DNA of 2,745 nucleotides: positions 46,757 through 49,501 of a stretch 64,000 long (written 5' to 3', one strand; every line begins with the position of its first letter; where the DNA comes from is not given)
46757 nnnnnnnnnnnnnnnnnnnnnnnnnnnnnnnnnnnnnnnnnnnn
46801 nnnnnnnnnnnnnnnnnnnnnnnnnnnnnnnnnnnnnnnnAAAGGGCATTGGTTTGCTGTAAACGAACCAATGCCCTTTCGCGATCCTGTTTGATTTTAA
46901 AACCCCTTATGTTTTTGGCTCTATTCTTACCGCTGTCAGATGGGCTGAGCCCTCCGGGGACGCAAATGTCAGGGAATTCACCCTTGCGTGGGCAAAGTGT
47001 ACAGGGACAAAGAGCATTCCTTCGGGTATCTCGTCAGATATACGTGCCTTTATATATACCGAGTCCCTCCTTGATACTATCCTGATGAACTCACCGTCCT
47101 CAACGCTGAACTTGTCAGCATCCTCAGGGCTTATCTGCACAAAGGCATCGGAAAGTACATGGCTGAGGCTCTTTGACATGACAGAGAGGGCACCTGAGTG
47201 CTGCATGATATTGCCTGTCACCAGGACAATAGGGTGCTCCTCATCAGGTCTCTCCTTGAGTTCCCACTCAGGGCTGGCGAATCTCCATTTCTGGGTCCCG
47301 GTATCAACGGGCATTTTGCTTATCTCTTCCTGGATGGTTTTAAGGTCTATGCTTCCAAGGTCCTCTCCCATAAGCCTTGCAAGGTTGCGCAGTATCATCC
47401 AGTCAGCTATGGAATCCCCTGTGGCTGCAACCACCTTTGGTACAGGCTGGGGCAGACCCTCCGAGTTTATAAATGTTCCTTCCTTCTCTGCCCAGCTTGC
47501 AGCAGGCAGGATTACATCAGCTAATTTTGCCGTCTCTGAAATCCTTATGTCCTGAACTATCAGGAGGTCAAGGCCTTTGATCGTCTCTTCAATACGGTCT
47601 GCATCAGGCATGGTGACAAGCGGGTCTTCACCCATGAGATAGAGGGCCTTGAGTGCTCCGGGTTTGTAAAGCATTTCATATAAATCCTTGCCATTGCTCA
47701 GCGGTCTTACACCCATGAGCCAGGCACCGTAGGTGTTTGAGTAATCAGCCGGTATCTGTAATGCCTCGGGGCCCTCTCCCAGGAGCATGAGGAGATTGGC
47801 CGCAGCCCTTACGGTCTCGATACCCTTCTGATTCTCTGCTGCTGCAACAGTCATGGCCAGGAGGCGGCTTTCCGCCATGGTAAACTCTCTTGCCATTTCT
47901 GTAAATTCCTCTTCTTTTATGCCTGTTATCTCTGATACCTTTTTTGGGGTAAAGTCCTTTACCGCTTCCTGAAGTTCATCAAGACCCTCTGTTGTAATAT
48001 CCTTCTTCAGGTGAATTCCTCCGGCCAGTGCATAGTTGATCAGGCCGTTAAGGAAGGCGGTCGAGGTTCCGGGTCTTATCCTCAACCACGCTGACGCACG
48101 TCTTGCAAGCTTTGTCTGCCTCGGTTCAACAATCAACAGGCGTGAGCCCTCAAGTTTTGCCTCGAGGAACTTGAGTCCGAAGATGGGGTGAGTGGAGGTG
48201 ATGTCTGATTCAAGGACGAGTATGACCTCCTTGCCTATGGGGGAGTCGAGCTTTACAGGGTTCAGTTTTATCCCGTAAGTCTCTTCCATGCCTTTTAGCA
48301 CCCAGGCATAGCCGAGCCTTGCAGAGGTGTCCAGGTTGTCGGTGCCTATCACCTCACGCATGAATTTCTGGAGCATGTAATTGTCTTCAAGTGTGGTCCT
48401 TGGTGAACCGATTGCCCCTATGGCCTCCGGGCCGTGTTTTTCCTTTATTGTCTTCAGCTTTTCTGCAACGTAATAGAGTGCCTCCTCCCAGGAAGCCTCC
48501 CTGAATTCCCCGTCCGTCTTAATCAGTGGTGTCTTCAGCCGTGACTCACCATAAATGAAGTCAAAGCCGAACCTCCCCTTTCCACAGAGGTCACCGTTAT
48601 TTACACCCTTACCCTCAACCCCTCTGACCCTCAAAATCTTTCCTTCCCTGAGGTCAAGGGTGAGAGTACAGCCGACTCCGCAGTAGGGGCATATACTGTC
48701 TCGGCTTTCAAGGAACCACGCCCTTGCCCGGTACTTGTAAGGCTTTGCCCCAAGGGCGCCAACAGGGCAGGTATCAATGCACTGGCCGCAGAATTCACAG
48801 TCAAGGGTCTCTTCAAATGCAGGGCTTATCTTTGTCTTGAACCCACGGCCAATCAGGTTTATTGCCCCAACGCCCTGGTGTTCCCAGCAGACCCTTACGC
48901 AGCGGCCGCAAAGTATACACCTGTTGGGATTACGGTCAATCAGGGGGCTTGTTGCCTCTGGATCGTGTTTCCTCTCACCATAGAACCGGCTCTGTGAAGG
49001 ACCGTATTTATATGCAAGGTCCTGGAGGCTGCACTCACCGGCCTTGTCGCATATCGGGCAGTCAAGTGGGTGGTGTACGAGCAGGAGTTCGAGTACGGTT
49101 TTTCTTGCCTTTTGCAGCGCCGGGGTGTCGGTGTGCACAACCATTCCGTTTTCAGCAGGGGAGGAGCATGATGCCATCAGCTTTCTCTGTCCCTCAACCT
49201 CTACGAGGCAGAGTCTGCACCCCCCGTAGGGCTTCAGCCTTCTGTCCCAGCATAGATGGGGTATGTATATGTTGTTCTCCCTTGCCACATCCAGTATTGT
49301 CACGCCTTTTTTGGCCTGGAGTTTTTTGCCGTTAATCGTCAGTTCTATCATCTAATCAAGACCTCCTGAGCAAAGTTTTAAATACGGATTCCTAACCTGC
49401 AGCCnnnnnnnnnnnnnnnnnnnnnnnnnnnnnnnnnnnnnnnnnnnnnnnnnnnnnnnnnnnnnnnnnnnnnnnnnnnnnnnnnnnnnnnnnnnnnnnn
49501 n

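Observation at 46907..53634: Sigma-54-driven operon: two receiver-domain fusions plus an HndB/NuoF/NuoG-like redox module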

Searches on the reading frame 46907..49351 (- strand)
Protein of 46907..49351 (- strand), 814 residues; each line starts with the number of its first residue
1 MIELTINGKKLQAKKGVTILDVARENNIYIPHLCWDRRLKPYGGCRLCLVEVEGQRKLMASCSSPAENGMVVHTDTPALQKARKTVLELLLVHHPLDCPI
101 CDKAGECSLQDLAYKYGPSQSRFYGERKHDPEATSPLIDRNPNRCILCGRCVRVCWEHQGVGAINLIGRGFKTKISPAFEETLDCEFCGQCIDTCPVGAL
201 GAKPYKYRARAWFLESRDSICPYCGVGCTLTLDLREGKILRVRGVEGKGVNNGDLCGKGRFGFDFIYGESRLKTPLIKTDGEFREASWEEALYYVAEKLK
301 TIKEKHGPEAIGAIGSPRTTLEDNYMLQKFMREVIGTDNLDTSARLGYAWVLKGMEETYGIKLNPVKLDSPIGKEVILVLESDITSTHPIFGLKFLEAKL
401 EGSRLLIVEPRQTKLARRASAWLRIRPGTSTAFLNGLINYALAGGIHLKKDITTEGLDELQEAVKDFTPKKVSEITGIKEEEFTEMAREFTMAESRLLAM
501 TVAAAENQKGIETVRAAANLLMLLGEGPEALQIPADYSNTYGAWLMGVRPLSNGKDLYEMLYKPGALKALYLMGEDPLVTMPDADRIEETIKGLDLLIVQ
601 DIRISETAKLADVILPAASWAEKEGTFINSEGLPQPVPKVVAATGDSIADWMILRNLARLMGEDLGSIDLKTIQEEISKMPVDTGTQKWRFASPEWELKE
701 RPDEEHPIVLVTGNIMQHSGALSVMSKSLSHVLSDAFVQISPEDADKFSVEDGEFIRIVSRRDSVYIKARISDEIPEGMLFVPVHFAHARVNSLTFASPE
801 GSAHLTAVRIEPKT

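Call 6: search_protein_families(library=pfam, proteins=[window:46907-49351:-], max_evalue=0.01)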
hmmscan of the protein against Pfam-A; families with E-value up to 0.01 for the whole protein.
window:46907-49351:- (814 aa): 17 families
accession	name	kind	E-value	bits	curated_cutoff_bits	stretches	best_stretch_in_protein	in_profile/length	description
PF00384.28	Molybdopterin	-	7.6e-56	190.1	24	1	271-659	1-352/353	Molybdopterin oxidoreductase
PF13510.11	Fer2_4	-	4.7e-21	75.1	22.8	1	1-76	3-81/82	2Fe-2S iron-sulfur cluster binding domain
PF10588.14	NADH-G_4Fe-4S_3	-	2.2e-19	69.1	27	1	83-122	1-40/40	NADH-ubiquinone oxidoreductase-G iron-sulfur binding region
PF22117.2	Fer4_Nqo3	-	5.1e-16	59.1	27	1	136-200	2-66/67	NADH-quinone oxidoreductase subunit 3, ferredoxin-like domain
PF04879.21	Molybdop_Fe4S4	-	6.2e-16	58.5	22.7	1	217-267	4-54/55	Molybdopterin oxidoreductase Fe4S4 domain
PF01568.27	Molydop_binding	-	1.8e-15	57.4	26.8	1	710-797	3-95/110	Molydopterin dinucleotide binding domain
PF00111.32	Fer2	-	1e-07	32.2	21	1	5-55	2-50/77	2Fe-2S iron-sulfur cluster binding domain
PF12838.12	Fer4_7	-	9e-07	29.7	27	1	144-199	1-52/52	4Fe-4S dicluster domain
PF13237.11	Fer4_10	-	8.7e-06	26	25.5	1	140-196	4-53/53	4Fe-4S dicluster domain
PF00037.32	Fer4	-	1.7e-05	24.9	21.1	2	184-200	7-23/24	4Fe-4S binding domain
PF14697.11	Fer4_21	-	1.9e-05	25.1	35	1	142-198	5-55/59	4Fe-4S dicluster domain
PF13187.11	Fer4_9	-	8.1e-05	23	27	1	144-199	1-51/52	4Fe-4S dicluster domain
PF12837.12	Fer4_6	-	0.0003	21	25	1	138-155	2-19/24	4Fe-4S binding domain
PF13484.11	Fer4_16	-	0.00063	20.9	30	0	185-210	2-27/66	4Fe-4S double cluster binding domain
PF12797.12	Fer4_2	-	0.0051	17.1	24.5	1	140-155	5-20/22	4Fe-4S binding domain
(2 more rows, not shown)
